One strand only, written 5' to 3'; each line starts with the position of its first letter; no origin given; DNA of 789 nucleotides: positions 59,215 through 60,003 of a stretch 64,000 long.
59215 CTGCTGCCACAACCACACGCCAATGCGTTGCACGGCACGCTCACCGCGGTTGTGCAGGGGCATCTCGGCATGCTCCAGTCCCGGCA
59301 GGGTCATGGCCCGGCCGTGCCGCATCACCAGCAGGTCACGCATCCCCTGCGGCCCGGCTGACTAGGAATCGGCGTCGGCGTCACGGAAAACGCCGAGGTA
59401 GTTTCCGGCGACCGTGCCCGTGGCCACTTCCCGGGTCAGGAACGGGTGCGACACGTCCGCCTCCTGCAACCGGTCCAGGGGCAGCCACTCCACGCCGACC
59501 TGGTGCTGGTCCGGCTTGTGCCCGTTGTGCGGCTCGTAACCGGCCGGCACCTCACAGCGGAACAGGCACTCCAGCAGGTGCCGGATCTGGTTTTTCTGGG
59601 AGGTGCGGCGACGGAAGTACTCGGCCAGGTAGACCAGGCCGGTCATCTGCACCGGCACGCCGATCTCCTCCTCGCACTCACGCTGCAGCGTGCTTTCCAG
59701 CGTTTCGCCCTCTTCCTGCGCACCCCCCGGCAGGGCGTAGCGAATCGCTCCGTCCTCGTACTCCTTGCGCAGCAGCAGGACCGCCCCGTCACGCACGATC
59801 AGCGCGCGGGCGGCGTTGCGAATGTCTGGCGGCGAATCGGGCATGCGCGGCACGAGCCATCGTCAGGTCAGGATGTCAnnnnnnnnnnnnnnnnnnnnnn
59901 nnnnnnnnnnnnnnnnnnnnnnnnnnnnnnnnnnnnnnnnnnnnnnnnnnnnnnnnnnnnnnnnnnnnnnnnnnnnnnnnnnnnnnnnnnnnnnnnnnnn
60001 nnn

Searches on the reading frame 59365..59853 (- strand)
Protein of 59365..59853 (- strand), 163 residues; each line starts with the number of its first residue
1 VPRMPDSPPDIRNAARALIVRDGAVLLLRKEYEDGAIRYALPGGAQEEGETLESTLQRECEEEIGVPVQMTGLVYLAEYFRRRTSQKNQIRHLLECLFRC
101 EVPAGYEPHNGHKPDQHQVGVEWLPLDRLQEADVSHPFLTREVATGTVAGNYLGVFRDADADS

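Call 50: search_protein_families(library=ncbifam, proteins=[window:59365-59853:-], max_evalue=0.001)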
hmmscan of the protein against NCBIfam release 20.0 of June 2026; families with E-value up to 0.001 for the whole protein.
window:59365-59853:- (163 aa): 14 families
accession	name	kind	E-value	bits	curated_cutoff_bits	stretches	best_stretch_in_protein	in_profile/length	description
NF006530.0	PRK08999.1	equivalog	6.6e-08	31.9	245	1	14-71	9-67/315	Nudix family hydrolase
NF007834.0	PRK10546.1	equivalog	7.3e-07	29.1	156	1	16-79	8-70/135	pyrimidine (deoxy)nucleoside triphosphate diphosphatase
TIGR00586.1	mutt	equivalog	1.9e-06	27.9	97.9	1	25-76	19-71/129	8-oxo-dGTP diphosphatase MutT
NF003788.0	PRK05379.1-5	equivalog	3.4e-06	26.6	354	1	14-116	215-318/351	bifunctional nicotinamide-nucleotide adenylyltransferase/Nudix hydroxylase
NF003787.0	PRK05379.1-4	equivalog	8.6e-06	24.9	449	1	16-68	212-264/346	bifunctional nicotinamide-nucleotide adenylyltransferase/Nudix hydroxylase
NF001299.0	PRK00241.1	equivalog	1e-05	25.1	158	1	19-69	141-191/263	NAD(+) diphosphatase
NF012016.0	PRK15472.1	equivalog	1.4e-05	24.8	95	1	17-73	9-67/141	nucleoside triphosphatase NudI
NF003791.0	PRK05379.2-3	equivalog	1.5e-05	24.4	409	1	15-71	205-261/340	bifunctional nicotinamide-nucleotide adenylyltransferase/Nudix hydroxylase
NF008044.0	PRK10776.1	equivalog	1.6e-05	24.8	148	1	36-79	30-73/130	8-oxo-dGTP diphosphatase MutT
NF008736.0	PRK11762.1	equivalog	3.4e-05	23.5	169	1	19-68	54-105/186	ADP compounds hydrolase NudE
TIGR02705.1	nudix_YtkD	equivalog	4.2e-05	23.1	154.4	1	39-83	47-89/156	RNA deprotection pyrophosphohydrolase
NF003790.0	PRK05379.2-2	equivalog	8.6e-05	21.8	403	1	9-67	214-272/354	bifunctional nicotinamide mononucleotide adenylyltransferase/ADP-ribose pyrophosphatase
NF006961.0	PRK09438.1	equivalog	0.00052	19.5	103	0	24-127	21-127/151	dihydroneopterin triphosphate diphosphatase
NF003786.0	PRK05379.1-2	equivalog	0.00075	18.8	397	1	14-66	220-272/354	bifunctional nicotinamide-nucleotide adenylyltransferase/Nudix hydroxylase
